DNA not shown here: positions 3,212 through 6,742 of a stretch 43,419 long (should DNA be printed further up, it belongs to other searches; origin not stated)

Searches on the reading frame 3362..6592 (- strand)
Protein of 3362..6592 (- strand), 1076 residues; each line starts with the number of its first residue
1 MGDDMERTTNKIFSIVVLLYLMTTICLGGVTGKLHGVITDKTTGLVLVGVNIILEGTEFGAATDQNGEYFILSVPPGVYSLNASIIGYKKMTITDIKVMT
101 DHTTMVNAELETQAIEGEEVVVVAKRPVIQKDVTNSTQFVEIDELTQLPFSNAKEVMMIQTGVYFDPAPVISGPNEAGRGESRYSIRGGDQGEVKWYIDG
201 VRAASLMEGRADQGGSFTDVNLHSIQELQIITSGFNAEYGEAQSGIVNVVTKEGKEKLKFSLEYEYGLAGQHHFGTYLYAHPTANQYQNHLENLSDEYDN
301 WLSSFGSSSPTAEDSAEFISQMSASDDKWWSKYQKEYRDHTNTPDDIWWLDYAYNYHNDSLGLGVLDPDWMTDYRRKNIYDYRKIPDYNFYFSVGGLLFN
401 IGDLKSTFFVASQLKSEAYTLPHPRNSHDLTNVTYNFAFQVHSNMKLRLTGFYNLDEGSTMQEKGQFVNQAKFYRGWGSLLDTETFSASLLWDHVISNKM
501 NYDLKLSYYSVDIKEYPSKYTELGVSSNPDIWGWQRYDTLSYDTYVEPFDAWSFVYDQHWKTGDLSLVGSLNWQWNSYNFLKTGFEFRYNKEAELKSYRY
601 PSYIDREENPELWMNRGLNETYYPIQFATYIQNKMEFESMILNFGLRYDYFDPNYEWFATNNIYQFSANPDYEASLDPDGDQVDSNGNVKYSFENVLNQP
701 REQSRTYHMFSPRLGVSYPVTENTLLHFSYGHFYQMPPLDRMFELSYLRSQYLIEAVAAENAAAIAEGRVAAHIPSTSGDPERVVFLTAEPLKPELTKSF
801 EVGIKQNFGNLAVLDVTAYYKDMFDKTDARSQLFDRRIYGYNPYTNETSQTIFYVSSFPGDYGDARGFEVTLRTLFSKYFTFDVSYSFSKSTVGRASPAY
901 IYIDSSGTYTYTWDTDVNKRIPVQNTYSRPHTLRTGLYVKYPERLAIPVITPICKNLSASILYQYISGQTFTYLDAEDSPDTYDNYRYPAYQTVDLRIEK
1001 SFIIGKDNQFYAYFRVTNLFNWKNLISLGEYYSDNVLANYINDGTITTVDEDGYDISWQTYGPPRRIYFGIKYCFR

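Call 29: search_protein_families(library=ncbifam, proteins=[window:3362-6592:-], max_evalue=0.001)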
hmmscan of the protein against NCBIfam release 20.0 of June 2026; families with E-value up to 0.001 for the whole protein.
window:3362-6592:- (1076 aa): 3 families
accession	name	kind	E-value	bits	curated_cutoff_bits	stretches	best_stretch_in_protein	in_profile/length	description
TIGR04056.1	OMP_RagA_SusC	subfamily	3.1e-20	72.2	368.25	1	33-470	2-365/981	SusC/RagA family TonB-linked outer membrane protein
NF052345.1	S_layer_anammox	exception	1.3e-09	36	1400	1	30-128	1311-1408/1596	Kustd1514 family S-layer glycoprotein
NF041535.1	TonB_rec_PqqU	equivalog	1.9e-06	26.5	1200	1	182-271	70-149/676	TonB-dependent receptor PqqU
